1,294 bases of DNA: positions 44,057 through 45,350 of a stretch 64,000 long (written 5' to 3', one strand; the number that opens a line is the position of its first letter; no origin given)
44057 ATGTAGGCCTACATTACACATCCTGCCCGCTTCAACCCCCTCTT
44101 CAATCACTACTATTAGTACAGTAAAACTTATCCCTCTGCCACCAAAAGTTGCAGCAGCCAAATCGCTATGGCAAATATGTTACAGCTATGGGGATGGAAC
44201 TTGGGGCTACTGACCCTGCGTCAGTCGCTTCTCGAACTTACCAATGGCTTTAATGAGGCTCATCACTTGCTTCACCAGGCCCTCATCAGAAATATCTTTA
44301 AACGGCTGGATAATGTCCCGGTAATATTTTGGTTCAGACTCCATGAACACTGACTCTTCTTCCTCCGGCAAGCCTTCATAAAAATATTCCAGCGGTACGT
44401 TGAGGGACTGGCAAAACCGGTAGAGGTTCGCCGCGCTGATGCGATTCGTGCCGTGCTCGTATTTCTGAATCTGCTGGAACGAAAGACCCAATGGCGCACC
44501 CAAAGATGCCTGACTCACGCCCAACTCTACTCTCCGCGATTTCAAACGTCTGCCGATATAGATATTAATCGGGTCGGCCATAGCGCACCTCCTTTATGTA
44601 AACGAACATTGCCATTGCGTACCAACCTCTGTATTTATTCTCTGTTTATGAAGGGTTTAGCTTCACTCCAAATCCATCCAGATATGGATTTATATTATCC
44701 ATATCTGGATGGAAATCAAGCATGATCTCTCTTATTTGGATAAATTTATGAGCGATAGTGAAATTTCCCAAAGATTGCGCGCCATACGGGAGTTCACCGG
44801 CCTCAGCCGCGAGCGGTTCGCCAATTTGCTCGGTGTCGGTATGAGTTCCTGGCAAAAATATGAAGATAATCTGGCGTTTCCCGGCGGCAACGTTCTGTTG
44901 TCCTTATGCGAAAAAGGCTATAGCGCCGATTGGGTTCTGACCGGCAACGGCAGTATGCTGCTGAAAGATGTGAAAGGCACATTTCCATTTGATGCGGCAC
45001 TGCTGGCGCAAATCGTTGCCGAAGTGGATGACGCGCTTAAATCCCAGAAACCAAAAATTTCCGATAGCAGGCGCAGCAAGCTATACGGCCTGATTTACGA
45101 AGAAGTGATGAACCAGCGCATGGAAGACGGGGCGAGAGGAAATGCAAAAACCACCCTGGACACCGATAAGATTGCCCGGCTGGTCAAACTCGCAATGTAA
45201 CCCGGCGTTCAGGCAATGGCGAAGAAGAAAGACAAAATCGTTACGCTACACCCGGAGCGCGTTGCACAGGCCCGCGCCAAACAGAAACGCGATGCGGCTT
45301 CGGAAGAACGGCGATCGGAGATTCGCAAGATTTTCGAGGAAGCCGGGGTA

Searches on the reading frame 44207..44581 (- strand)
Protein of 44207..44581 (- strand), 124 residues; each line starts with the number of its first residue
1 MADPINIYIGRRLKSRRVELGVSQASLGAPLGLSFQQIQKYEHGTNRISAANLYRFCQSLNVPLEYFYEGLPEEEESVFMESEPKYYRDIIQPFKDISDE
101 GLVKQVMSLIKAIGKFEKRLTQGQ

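Call 55: search_protein_families(library=pfam, proteins=[window:44207-44581:-], max_evalue=0.0001)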
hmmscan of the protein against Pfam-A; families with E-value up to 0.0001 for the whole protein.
window:44207-44581:- (124 aa): 3 families
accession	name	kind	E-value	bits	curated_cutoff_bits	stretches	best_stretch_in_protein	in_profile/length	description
PF01381.28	HTH_3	-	8.4e-11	42.2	23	1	13-67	1-55/55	Helix-turn-helix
PF12844.13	HTH_19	-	6.4e-07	29.6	30.2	1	10-69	1-60/64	Helix-turn-helix domain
PF13560.12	HTH_31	-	1.6e-06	28.8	27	1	10-63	3-57/64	Helix-turn-helix domain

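Call 114: search_protein_families(library=padloc, proteins=[window:44207-44581:-], max_evalue=0.001)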
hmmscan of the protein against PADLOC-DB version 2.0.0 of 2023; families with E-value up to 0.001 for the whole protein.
window:44207-44581:- (124 aa): 13 families
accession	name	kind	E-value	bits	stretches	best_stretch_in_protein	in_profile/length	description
PDLC03947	RmrA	-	5.5e-11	39.9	1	7-89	10-87/383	-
PDLC03951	RmrA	-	2.9e-09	34.4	1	4-83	4-84/400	-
PDLC03952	RmrA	-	7.2e-09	33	1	8-90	22-100/395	-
PDLC03944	RmrA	-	1.1e-08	32.6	1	8-92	6-85/384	-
PDLC02926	HTH_VI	-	2.5e-07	28.9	1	9-68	2-61/92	-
PDLC03949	RmrA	-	3.2e-07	27.5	1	11-74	5-68/363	-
PDLC03954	RmrA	-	1e-06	26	1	3-75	5-79/380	-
PDLC03945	RmrA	-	1.2e-06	26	1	7-117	1-109/394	-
PDLC03948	RmrA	-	3.8e-06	24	1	4-71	4-71/397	-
PDLC03955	RmrA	-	1.3e-05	22.7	1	14-74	26-86/371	-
PDLC03946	RmrA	-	0.00012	19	1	10-74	4-68/357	-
PDLC03956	RmrA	-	0.00018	18.7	1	8-82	8-83/399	-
PDLC04142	capH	-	0.00094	18.2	0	10-75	8-73/103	capH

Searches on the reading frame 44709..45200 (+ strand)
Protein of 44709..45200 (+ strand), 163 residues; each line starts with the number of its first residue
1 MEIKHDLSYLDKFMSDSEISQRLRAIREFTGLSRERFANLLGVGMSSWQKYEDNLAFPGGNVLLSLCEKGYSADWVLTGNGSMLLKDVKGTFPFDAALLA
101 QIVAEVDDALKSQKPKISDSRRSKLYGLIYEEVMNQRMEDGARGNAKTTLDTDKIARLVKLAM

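Call 55: search_protein_families(library=pfam, proteins=[window:44709-45200:+], max_evalue=0.0001)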
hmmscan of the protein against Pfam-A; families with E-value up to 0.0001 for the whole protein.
window:44709-45200:+ (163 aa): 2 families
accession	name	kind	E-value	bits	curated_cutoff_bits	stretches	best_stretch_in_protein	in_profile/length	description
PF12844.13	HTH_19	-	3.6e-08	33.6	30.2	1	21-81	2-63/64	Helix-turn-helix domain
PF13560.12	HTH_31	-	1.8e-07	31.8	27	1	19-68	2-52/64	Helix-turn-helix domain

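Call 114: search_protein_families(library=padloc, proteins=[window:44709-45200:+], max_evalue=0.001)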
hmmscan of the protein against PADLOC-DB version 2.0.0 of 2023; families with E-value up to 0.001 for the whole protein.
window:44709-45200:+ (163 aa): 2 families
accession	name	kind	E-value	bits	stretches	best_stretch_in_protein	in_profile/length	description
PDLC03947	RmrA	-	0.00054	16.9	1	16-68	9-61/383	-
PDLC03951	RmrA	-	0.00072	16.6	1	20-77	10-68/400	-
